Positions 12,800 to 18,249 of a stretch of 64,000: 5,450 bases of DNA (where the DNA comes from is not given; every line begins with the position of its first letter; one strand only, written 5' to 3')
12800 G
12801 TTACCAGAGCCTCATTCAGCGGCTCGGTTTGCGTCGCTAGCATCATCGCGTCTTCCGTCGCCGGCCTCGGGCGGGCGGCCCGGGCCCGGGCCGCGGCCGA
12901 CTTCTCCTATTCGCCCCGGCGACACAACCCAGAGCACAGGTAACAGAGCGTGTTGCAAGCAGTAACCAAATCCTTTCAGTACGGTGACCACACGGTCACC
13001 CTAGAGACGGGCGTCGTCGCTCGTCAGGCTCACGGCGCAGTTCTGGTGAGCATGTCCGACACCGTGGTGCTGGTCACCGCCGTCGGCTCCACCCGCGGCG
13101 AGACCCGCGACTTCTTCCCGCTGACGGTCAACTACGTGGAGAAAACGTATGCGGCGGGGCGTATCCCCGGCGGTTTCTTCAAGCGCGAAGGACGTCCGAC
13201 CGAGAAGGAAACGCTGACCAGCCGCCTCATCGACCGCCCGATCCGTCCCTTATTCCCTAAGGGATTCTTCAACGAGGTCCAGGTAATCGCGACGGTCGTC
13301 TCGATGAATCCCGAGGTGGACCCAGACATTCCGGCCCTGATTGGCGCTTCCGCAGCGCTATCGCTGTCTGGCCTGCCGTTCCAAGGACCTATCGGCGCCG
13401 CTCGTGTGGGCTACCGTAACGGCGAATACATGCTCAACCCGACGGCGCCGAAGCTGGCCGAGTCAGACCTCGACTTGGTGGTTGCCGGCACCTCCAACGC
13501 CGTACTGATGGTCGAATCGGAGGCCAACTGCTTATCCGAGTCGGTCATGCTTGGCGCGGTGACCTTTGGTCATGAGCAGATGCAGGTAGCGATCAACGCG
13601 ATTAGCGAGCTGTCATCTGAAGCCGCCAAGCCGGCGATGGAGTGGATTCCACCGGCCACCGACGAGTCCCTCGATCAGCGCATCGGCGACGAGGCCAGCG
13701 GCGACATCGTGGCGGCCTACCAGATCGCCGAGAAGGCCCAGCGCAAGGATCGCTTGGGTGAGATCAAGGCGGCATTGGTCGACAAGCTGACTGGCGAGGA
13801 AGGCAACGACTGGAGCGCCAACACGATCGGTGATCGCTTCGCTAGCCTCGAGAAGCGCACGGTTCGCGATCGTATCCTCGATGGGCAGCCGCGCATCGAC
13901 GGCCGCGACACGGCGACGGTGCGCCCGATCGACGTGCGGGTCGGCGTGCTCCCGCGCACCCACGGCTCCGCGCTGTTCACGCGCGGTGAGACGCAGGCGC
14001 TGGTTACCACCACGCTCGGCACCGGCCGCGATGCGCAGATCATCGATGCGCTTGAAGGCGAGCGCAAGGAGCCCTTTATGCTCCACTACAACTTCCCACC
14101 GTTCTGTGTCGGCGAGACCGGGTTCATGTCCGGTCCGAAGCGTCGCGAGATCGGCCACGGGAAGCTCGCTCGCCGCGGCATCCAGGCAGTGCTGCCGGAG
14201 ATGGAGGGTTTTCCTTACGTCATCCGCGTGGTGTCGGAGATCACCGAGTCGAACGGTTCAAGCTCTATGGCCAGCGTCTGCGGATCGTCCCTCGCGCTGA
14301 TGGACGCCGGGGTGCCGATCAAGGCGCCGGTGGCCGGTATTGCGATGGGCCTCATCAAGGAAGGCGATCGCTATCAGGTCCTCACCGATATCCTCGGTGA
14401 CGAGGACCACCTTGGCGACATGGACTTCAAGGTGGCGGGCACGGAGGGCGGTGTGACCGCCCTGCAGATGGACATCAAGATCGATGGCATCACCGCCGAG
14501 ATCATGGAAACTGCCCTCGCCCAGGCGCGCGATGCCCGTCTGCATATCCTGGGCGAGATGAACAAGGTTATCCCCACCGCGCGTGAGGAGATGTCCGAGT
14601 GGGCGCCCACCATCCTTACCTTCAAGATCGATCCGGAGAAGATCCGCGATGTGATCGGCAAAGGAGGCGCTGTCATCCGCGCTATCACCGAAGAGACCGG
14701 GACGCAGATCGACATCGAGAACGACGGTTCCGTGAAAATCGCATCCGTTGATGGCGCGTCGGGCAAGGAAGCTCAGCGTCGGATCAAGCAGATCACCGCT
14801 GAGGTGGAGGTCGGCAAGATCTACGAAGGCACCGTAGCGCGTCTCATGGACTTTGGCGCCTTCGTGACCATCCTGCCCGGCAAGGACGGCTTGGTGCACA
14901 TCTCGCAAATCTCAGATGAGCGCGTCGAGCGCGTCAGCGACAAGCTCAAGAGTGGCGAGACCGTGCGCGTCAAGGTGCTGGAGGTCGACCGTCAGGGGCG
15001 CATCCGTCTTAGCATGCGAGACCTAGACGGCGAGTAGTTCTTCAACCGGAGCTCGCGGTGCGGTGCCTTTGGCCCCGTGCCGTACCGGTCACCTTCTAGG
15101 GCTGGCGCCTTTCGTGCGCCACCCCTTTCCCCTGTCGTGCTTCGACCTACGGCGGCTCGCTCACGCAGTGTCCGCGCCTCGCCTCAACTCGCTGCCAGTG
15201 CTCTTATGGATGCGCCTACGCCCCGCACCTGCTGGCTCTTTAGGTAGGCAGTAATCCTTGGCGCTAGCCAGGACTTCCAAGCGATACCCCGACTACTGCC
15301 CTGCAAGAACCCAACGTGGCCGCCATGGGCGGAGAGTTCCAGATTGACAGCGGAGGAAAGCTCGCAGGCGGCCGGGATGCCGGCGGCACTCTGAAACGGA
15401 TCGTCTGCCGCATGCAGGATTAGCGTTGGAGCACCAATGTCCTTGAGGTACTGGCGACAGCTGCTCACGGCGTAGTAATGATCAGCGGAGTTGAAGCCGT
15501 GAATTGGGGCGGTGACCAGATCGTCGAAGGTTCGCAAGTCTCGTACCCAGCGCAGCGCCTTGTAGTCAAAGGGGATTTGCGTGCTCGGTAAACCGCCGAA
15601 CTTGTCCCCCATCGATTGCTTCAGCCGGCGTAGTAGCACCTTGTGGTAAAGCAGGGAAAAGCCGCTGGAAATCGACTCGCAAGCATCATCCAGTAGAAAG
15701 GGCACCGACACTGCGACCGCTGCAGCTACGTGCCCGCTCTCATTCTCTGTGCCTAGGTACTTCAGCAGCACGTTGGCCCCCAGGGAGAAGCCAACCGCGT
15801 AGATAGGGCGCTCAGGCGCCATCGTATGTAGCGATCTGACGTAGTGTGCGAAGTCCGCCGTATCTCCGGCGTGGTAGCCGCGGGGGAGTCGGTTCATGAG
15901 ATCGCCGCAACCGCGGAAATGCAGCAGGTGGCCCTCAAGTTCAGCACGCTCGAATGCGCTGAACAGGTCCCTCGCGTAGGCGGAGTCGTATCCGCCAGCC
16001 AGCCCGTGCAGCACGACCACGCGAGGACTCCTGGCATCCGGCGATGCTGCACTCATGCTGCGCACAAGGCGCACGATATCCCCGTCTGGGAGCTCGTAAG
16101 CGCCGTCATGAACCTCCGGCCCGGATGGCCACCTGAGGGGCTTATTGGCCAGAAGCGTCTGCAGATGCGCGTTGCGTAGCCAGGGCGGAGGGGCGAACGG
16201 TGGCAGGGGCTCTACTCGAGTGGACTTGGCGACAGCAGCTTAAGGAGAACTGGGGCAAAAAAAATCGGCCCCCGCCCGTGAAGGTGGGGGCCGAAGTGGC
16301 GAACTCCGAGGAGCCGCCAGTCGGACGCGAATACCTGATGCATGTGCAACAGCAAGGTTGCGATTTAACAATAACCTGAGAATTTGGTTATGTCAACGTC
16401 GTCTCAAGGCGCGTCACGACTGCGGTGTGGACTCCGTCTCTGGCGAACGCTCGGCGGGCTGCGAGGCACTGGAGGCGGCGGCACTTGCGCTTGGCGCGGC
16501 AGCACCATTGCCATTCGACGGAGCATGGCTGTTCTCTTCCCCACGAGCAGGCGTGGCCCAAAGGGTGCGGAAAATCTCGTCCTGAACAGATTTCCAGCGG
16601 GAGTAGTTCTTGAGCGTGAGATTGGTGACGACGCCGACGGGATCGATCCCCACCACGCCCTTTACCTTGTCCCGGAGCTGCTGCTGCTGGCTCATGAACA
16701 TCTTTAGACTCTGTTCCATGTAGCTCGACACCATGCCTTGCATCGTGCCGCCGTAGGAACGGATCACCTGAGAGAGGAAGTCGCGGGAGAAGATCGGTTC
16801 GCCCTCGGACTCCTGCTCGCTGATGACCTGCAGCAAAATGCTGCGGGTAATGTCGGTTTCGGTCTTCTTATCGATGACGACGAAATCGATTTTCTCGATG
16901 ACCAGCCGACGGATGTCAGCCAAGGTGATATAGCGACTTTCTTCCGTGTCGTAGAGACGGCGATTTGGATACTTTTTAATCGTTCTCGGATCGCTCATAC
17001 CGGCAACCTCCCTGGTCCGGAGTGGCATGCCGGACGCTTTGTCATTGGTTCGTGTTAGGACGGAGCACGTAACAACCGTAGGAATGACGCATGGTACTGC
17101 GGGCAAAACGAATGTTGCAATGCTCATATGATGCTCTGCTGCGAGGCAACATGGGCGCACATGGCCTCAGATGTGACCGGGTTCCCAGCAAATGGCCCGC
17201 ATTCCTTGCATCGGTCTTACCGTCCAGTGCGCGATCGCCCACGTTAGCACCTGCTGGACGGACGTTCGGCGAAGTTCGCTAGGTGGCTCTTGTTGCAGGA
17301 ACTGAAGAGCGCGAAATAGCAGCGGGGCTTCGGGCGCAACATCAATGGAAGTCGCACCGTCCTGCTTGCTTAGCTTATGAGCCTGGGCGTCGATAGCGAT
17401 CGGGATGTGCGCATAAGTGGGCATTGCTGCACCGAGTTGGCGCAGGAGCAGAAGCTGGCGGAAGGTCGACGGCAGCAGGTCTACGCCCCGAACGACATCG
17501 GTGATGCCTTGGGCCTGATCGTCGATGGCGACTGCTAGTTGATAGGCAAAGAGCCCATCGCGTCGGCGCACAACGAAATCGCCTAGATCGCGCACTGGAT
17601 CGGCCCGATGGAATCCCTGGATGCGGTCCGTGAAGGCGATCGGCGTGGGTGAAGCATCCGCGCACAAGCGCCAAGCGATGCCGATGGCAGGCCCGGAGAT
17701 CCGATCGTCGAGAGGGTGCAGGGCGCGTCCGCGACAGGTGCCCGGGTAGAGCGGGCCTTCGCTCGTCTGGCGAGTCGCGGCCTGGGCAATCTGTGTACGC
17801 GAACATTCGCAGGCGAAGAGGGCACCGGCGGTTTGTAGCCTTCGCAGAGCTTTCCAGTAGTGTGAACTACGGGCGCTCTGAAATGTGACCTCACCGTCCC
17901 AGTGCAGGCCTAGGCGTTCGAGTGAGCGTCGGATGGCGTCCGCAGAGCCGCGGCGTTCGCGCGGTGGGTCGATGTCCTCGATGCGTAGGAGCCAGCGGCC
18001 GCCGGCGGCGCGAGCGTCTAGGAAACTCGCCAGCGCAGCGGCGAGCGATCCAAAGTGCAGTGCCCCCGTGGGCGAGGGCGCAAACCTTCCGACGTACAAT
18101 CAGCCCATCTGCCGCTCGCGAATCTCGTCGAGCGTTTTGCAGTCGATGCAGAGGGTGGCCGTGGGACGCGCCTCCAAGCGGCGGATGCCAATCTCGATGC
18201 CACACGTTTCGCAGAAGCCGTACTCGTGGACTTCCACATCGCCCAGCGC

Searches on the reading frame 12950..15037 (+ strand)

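Call 51: search_protein_families(library=pfam, proteins=[window:12950-15037:+], max_evalue=0.00001)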
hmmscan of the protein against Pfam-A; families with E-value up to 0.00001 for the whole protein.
window:12950-15037:+ (695 aa): 6 families
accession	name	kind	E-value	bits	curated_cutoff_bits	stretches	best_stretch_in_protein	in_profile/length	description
PF01138.27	RNase_PH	-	1.3e-55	187.7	25.5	2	15-143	4-130/130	3' exoribonuclease family, domain 1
PF03725.20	RNase_PH_C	-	2.2e-22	79.2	20.8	2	146-209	1-66/67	3' exoribonuclease family, domain 2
PF00575.29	S1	-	3.4e-21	75.8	22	1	619-690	2-74/74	S1 RNA binding domain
PF03726.19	PNPase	-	4.9e-20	72.2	24.6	1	241-320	2-81/81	Polyribonucleotide nucleotidyltransferase, RNA binding domain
PF00013.35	KH_1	-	3.4e-11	43.2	21.5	1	556-612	2-64/66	KH domain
PF23459.1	S1_RRP5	-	1e-06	29.7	27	1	622-682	4-64/72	RRP5 S1 domain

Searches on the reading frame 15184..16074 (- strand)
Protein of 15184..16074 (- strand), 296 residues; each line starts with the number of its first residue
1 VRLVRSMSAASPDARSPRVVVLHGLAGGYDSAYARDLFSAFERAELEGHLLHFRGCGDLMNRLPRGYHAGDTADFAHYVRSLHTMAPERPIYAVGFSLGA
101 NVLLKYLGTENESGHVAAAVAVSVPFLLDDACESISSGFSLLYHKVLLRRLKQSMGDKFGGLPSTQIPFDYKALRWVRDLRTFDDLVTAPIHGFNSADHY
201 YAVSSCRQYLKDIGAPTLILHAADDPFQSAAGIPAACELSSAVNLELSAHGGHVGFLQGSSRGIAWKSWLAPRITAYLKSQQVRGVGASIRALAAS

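Call 51: search_protein_families(library=pfam, proteins=[window:15184-16074:-], max_evalue=0.00001)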
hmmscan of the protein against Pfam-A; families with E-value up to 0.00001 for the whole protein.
window:15184-16074:- (296 aa): 3 families
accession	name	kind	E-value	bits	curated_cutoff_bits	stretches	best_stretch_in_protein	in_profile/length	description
PF00561.26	Abhydrolase_1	-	6.2e-20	72.3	25.8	1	17-259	1-244/245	alpha/beta hydrolase fold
PF12146.15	Hydrolase_4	-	5.2e-10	39.5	27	1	18-233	6-210/239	Serine aminopeptidase, S33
PF12697.13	Abhydrolase_6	-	8.7e-09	36.8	26.3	1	19-257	1-208/217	Alpha/beta hydrolase family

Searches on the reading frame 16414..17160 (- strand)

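Call 54: search_protein_families(library=pfam, proteins=[window:16414-17160:-], max_evalue=0.00001)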
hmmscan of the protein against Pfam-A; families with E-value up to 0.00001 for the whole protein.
window:16414-17160:- (248 aa): 2 families
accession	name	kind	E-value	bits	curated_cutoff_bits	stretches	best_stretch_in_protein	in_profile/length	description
PF07879.16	PHB_acc_N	-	4.1e-28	97.7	25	1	60-120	1-61/61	PHB/PHA accumulation regulator DNA-binding domain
PF05233.18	PHB_acc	-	1.9e-15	57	27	1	124-163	1-40/40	PHB accumulation regulatory domain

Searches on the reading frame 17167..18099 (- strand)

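Call 54: search_protein_families(library=pfam, proteins=[window:17167-18099:-], max_evalue=0.00001)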
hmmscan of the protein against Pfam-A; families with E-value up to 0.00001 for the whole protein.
window:17167-18099:- (310 aa): 1 family
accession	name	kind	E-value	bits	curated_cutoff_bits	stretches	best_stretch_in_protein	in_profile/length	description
PF00749.27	tRNA-synt_1c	-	4.6e-42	144.5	23.4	1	5-253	5-254/314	tRNA synthetases class I (E and Q), catalytic domain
